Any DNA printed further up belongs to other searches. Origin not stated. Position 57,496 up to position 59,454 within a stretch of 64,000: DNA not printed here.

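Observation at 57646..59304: Bacterial Elp3 homolog (radical SAM + GNAT) on the opposite strand inside the glycosylation island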

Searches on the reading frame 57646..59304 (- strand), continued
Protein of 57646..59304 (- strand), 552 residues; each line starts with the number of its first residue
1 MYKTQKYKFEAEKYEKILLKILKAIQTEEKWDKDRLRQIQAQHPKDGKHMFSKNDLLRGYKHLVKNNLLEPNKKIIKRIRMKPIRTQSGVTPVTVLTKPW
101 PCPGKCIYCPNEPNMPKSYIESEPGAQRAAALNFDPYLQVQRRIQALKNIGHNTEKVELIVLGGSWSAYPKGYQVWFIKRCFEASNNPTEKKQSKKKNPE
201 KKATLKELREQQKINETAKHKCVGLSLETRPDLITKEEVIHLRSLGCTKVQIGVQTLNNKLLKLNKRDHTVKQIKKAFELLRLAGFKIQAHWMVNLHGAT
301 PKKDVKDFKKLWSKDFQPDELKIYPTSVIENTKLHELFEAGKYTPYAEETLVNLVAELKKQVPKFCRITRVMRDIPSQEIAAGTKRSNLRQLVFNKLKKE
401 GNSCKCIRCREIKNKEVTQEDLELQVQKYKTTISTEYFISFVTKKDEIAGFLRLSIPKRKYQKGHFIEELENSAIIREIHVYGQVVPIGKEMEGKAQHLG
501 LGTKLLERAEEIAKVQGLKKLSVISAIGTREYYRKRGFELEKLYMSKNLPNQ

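Call 58: search_protein_families(library=ncbifam, alignment_id=A2, max_evalue=0.001)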
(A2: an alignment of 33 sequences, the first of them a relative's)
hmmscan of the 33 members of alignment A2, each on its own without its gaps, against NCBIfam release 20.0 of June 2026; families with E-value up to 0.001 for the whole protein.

A. member 1, L001:5119-5838:- (240 aa): 18 families
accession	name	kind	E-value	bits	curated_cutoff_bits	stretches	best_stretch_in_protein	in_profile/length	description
NF002463.0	PRK01683.1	equivalog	3.6e-09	36.6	297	1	45-163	26-137/258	trans-aconitate 2-methyltransferase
NF043040.1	corrin_prot_MT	hypoth_equivalog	1.2e-06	28.2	180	1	50-152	41-145/216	corrinoid protein-associated methyltransferase CpaM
TIGR02072.1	BioC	equivalog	1.5e-06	28.2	184.95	1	37-156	22-134/244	malonyl-ACP O-methyltransferase BioC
TIGR01983.1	UbiG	equivalog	1.9e-06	27.4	102.95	1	46-156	45-153/228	bifunctional 2-polyprenyl-6-hydroxyphenol methylase/3-demethylubiquinol 3-O-methyltransferase UbiG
TIGR00740.1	TIGR00740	equivalog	2.7e-06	27.2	193.3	1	15-155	16-160/239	carboxy-S-adenosyl-L-methionine synthase CmoA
NF008686.0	PRK11705.1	equivalog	4.7e-06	25.9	400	1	51-156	168-267/383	cyclopropane fatty acyl phospholipid synthase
TIGR04290.1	meth_Rta_06860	hypoth_equivalog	6.6e-06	25.7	300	1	48-145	47-141/226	TIGR04290 family methyltransferase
NF010703.0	PRK14103.1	equivalog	1.7e-05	24.4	320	1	45-163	24-133/256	trans-aconitate 2-methyltransferase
NF011650.0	PRK15068.1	equivalog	1.7e-05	23.9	209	1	35-156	111-227/324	tRNA 5-methoxyuridine(34)/uridine 5-oxyacetic acid(34) synthase CmoB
NF045667.1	MTase_DVU1556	equivalog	2.2e-05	24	155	1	50-122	22-90/213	DVU_1556 family methyltransferase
TIGR00452.1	TIGR00452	equivalog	2.3e-05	23.4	275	1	33-153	105-218/316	tRNA 5-methoxyuridine(34)/uridine 5-oxyacetic acid(34) synthase CmoB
NF007023.0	PRK09489.1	equivalog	0.00027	20.2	295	1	51-121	197-266/342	16S rRNA (guanine(1207)-N(2))-methyltransferase RsmC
NF001244.0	PRK00216.1-5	equivalog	0.00035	19.9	216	1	16-120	13-122/236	bifunctional demethylmenaquinone methyltransferase/2-methoxy-6-polyprenyl-1,4-benzoquinol methylase UbiE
TIGR02021.1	BchM-ChlM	equivalog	0.00041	19.8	158.9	1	45-149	47-150/218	magnesium protoporphyrin IX methyltransferase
NF041650.1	nod_mtase_NodS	equivalog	0.00049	19.9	300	0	54-155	42-140/190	nodulation methyltransferase NodS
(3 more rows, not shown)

B. families by the number of members that match (of 33 scanned): 60 families (the first 25 are shown)
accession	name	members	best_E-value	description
TIGR01983.1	UbiG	33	5.2e-14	bifunctional 2-polyprenyl-6-hydroxyphenol methylase/3-demethylubiquinol 3-O-methyltransferase UbiG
NF045667.1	MTase_DVU1556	33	2.6e-11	DVU_1556 family methyltransferase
NF043040.1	corrin_prot_MT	32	1.1e-13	corrinoid protein-associated methyltransferase CpaM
TIGR02072.1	BioC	31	8.5e-11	malonyl-ACP O-methyltransferase BioC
NF001244.0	PRK00216.1-5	29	4.7e-10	bifunctional demethylmenaquinone methyltransferase/2-methoxy-6-polyprenyl-1,4-benzoquinol methylase UbiE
NF010703.0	PRK14103.1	27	1.6e-08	trans-aconitate 2-methyltransferase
NF002463.0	PRK01683.1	26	4.8e-12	trans-aconitate 2-methyltransferase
TIGR02021.1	BchM-ChlM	24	1.8e-08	magnesium protoporphyrin IX methyltransferase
NF008686.0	PRK11705.1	23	2.6e-09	cyclopropane fatty acyl phospholipid synthase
NF041820.1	daptide_MTase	21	1e-08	daptide-type RiPP biosynthesis methyltransferase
TIGR01934.1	MenG_MenH_UbiE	20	3.7e-09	ubiquinone/menaquinone biosynthesis methyltransferase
NF011650.0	PRK15068.1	17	2.2e-09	tRNA 5-methoxyuridine(34)/uridine 5-oxyacetic acid(34) synthase CmoB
NF004851.0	PRK06202.1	16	3.9e-10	hypothetical protein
NF038261.1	rhodoquin_RquA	16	1.1e-08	rhodoquinone biosynthesis methyltransferase RquA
TIGR00452.1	TIGR00452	16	3.6e-08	tRNA 5-methoxyuridine(34)/uridine 5-oxyacetic acid(34) synthase CmoB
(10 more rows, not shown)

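Call 60: search_solved_structures(query=A2, max_evalue=1e-15, show_alignments=1)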
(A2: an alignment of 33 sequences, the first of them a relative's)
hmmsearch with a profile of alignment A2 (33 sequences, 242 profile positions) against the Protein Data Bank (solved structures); distinct sequences matched with E-value up to 1e-15: 1.
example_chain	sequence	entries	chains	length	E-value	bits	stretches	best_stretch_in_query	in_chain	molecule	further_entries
5cm2_Z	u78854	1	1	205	1e-17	67.3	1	26-221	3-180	TRNA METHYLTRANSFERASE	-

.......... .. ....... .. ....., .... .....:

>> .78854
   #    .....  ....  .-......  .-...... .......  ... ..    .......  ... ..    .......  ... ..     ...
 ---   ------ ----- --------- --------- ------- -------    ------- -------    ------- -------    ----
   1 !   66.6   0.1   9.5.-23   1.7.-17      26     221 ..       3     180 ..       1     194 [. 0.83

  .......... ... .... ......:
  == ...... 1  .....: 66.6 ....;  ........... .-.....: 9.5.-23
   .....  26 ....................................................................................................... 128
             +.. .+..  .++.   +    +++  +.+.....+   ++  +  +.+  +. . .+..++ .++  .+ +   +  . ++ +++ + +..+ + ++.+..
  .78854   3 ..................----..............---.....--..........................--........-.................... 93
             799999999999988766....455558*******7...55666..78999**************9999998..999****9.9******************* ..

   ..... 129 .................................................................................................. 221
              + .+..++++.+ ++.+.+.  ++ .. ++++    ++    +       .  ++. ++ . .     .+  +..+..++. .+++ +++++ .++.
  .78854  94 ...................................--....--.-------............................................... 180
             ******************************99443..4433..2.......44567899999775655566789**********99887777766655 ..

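Call 70: find_related_loci(query=A1, collection=viral_contigs, flank=5000)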
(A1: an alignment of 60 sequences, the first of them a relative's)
Query A1 (552 aa) in viral_contigs; peptide patterns used: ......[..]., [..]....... (x = any residue, [..] = any of these).
73 stretches matched a pattern; 2 encode a relative of the query (tblastn E <= 1e-3); 2 distinct loci.
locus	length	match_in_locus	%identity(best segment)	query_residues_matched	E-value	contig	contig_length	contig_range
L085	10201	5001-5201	31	234-300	5e-7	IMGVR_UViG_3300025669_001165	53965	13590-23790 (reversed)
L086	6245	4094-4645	30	66-298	5e-6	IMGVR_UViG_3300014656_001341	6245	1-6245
